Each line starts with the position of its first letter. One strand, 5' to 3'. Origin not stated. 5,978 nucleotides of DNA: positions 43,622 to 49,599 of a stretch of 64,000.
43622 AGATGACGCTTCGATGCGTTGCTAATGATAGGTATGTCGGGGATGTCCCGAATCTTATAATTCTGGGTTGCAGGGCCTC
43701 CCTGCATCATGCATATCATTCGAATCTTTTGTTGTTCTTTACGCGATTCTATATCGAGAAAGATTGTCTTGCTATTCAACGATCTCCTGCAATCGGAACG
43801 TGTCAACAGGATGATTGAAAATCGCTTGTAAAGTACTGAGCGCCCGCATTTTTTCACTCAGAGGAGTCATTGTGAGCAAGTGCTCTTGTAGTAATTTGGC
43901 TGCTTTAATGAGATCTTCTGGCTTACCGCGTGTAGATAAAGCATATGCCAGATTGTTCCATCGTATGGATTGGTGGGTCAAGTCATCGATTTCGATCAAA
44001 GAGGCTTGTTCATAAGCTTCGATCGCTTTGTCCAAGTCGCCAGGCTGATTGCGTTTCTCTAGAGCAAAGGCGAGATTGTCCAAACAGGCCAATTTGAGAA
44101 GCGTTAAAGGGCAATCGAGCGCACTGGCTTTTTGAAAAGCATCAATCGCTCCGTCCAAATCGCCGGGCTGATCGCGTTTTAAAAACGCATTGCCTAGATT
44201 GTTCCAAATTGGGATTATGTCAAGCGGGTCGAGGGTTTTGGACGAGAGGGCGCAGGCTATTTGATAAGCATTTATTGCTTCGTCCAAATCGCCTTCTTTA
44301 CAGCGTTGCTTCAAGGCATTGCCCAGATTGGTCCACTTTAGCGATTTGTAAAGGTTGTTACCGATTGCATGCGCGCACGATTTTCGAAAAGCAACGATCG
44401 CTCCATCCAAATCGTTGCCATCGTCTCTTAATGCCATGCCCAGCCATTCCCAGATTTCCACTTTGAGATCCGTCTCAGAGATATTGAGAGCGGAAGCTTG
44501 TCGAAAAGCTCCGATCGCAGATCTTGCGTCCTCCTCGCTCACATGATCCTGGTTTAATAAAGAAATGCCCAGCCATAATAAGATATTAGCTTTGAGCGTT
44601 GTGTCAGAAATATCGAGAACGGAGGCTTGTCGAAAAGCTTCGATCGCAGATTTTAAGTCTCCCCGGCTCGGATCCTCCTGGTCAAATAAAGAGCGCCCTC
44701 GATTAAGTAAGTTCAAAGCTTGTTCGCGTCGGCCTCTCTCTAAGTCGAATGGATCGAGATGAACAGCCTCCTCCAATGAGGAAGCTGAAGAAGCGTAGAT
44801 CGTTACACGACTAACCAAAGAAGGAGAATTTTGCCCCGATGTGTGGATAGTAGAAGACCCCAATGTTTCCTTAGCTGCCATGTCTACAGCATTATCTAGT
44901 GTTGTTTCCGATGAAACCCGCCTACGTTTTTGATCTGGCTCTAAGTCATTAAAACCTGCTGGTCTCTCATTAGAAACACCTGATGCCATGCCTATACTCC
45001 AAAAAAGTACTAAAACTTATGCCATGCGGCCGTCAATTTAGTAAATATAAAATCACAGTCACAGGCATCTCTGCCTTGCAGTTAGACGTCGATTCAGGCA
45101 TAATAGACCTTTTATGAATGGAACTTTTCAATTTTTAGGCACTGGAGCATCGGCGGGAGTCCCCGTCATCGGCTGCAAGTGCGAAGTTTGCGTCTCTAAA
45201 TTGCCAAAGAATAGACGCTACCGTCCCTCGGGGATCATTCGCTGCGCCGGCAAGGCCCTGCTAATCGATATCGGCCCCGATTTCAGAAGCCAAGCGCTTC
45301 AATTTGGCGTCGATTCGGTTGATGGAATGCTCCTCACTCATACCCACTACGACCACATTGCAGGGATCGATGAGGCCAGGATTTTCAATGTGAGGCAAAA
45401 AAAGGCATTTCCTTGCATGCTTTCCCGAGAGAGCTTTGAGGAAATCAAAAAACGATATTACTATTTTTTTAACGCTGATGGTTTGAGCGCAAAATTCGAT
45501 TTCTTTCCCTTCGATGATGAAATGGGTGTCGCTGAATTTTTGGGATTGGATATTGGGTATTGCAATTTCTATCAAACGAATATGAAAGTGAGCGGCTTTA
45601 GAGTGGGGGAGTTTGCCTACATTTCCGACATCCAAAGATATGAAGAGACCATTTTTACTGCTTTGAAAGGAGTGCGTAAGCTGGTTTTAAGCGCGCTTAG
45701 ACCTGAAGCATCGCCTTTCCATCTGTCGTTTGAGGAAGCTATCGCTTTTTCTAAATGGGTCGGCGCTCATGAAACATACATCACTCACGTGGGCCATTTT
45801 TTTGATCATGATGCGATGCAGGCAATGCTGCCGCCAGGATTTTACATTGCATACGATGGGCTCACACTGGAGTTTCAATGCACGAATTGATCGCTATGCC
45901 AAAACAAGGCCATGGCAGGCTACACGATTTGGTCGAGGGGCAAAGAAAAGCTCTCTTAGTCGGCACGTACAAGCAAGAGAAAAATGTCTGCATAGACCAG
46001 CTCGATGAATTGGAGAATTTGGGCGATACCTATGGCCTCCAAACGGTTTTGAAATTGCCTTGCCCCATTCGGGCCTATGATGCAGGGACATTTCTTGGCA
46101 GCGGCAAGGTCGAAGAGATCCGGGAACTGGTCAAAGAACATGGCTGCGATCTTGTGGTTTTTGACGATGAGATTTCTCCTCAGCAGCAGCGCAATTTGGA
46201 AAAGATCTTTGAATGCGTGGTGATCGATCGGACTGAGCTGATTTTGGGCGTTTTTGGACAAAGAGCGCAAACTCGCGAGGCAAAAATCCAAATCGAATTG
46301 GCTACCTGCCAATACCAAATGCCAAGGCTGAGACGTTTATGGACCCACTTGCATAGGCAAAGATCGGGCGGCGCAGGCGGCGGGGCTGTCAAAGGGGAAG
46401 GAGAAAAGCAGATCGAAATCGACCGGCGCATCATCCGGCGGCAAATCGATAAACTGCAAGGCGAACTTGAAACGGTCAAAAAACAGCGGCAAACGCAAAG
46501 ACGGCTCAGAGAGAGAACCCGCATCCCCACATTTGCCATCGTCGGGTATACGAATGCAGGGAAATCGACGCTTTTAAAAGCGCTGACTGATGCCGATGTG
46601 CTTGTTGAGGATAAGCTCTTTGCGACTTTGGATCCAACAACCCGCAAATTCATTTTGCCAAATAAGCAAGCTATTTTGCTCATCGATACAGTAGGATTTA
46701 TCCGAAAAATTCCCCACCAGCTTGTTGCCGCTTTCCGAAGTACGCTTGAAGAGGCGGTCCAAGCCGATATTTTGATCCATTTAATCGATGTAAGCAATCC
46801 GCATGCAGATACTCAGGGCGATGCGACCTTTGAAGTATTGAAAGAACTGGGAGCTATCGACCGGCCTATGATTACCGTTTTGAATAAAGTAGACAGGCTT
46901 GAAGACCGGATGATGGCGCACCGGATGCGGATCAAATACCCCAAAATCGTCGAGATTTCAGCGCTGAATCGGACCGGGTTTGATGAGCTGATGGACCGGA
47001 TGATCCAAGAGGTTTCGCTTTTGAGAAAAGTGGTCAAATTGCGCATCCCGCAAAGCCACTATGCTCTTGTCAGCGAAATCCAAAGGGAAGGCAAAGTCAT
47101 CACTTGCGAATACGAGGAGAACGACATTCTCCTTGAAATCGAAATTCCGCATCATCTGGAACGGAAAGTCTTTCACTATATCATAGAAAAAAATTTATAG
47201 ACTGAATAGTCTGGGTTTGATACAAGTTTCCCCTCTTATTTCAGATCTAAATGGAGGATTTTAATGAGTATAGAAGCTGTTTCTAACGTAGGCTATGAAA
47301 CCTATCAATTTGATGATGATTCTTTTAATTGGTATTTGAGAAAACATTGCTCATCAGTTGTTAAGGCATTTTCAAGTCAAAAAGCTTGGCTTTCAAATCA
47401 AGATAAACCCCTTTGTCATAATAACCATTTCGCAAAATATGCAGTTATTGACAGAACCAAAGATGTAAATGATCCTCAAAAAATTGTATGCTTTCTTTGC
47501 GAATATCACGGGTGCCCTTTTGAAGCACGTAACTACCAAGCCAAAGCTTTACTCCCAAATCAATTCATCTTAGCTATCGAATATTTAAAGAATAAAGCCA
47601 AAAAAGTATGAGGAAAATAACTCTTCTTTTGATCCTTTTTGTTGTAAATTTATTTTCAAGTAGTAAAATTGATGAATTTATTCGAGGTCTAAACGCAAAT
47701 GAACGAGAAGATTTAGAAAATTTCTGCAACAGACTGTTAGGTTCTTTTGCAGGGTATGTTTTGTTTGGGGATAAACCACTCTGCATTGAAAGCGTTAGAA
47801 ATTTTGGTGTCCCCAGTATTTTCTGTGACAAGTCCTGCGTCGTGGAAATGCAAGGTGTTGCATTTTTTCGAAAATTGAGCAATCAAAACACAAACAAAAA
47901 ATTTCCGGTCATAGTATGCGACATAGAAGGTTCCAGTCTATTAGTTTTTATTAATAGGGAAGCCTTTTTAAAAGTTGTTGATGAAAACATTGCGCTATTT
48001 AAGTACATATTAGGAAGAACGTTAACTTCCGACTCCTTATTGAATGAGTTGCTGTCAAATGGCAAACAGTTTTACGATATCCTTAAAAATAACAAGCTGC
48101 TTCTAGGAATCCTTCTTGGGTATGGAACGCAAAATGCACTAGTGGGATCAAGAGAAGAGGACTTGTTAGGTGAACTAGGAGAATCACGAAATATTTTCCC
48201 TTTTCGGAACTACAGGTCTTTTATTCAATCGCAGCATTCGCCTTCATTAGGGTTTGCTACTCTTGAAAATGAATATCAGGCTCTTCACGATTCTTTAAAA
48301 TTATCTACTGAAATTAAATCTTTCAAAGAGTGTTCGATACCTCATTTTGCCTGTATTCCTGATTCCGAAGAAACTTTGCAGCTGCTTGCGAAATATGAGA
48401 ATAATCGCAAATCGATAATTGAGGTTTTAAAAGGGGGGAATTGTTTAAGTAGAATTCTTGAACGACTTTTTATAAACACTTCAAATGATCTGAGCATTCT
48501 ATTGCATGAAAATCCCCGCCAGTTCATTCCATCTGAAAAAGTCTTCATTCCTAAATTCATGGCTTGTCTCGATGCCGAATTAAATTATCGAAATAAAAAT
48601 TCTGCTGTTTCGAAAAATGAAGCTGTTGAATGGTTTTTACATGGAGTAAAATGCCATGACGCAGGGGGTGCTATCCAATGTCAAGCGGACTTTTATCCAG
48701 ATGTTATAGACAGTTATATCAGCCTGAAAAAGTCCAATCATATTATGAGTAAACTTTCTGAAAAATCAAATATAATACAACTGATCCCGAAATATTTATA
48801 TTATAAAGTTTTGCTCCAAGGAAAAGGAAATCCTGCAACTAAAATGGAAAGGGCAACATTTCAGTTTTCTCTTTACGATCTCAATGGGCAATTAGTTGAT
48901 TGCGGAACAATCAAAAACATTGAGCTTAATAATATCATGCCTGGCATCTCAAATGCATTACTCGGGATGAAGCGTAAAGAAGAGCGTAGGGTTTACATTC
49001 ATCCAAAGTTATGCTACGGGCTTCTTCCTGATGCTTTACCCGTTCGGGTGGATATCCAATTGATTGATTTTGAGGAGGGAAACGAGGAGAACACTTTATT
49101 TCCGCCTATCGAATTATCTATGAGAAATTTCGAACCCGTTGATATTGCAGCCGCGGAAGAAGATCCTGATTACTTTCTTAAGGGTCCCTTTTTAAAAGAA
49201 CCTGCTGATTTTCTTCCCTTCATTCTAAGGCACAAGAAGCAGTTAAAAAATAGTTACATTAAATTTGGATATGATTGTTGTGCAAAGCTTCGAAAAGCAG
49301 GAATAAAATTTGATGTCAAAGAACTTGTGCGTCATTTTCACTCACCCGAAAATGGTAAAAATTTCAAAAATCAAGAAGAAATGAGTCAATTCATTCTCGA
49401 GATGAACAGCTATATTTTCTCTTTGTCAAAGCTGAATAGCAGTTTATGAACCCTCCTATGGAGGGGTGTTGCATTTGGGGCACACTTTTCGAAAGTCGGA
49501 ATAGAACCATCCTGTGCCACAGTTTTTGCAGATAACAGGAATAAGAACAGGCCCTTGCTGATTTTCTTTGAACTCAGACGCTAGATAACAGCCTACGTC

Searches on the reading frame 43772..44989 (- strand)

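Call 55: search_protein_families(library=pfam, proteins=[window:43772-44989:-], max_evalue=0.0001)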
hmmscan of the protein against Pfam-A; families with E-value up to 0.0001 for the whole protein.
window:43772-44989:- (405 aa): 12 families
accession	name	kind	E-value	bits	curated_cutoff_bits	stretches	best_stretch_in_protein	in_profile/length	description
PF13414.12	TPR_11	-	7.6e-15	54.8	26.8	0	230-271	5-40/42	TPR repeat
PF00515.34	TPR_1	-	4e-12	45.8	27.8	0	261-291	3-30/34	Tetratricopeptide repeat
PF07719.23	TPR_2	-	5.1e-11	42.2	27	0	231-249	13-31/34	Tetratricopeptide repeat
PF13432.12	TPR_16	-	4.4e-10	40.3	32.7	0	148-204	6-57/65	Tetratricopeptide repeat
PF13181.12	TPR_8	-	5.5e-08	32.8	25.7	0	317-329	15-27/34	Tetratricopeptide repeat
PF13424.12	TPR_12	-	6.8e-08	33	30.1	0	230-291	14-74/77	Tetratricopeptide repeat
PF13176.12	TPR_7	-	3.1e-07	30.4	27.9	0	220-254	3-34/36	Tetratricopeptide repeat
PF13174.12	TPR_6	-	1e-06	29.4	26.3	0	303-328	3-25/33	Tetratricopeptide repeat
PF13431.12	TPR_17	-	2.3e-06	27.9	24.4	0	344-359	16-31/34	Tetratricopeptide repeat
PF23914.1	TPR_CcmH_CycH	-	2.9e-06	27.6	42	0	317-371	64-114/158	Cytochrome c-type biogenesis protein H TPR domain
PF13428.12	TPR_14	-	6.7e-06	26.7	23.5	0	231-249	13-31/44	Tetratricopeptide repeat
PF20308.4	TPR-S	-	4.1e-05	24.5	27.6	0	277-329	1-44/102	Tetratricopeptide Repeats-Sensor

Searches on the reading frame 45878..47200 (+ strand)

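Call 55: search_protein_families(library=pfam, proteins=[window:45878-47200:+], max_evalue=0.0001)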
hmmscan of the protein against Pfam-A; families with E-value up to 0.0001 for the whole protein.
window:45878-47200:+ (440 aa): 9 families
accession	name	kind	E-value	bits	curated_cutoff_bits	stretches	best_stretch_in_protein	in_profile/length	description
PF13167.11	GTP-bdg_N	-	2.3e-28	99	25.4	1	41-126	3-88/89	GTP-binding GTPase N-terminal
PF16360.10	GTP-bdg_M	-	4.3e-27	94.9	29.5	1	129-211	1-79/79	GTP-binding GTPase Middle Region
PF01926.29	MMR_HSR1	-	1.7e-21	76.9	21.9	1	219-337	2-113/113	50S ribosome-binding GTPase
PF00009.33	GTP_EFTU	-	1.5e-07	31.6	26.5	0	291-378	88-185/188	Elongation factor Tu GTP binding domain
PF02492.25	cobW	-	8.9e-07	29.1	20.7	0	262-351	82-166/180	CobW/HypB/UreG, nucleotide-binding domain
PF02421.24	FeoB_N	-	1.8e-06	28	27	1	218-374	2-155/156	Ferrous iron transport protein B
PF00350.29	Dynamin_N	-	2.8e-06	27.9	27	0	220-254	2-36/168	Dynamin family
PF03193.22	RsgA_GTPase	-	1.7e-05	25.2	30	0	196-274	85-168/174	RsgA GTPase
PF16897.10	MMR_HSR1_Xtn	-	2.4e-05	24.7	35.2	1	329-381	56-106/106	C-terminal region of MMR_HSR1 domain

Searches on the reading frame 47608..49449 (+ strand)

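Call 42: search_protein_families(library=pfam, proteins=[window:47608-49449:+], max_evalue=0.001)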
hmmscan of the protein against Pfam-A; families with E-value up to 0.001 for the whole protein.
window:47608-49449:+ (613 aa): 1 family
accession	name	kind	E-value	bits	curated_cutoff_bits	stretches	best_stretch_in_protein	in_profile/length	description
PF00254.34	FKBP_C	-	3e-05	24.7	21.1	1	410-471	5-72/94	FKBP-type peptidyl-prolyl cis-trans isomerase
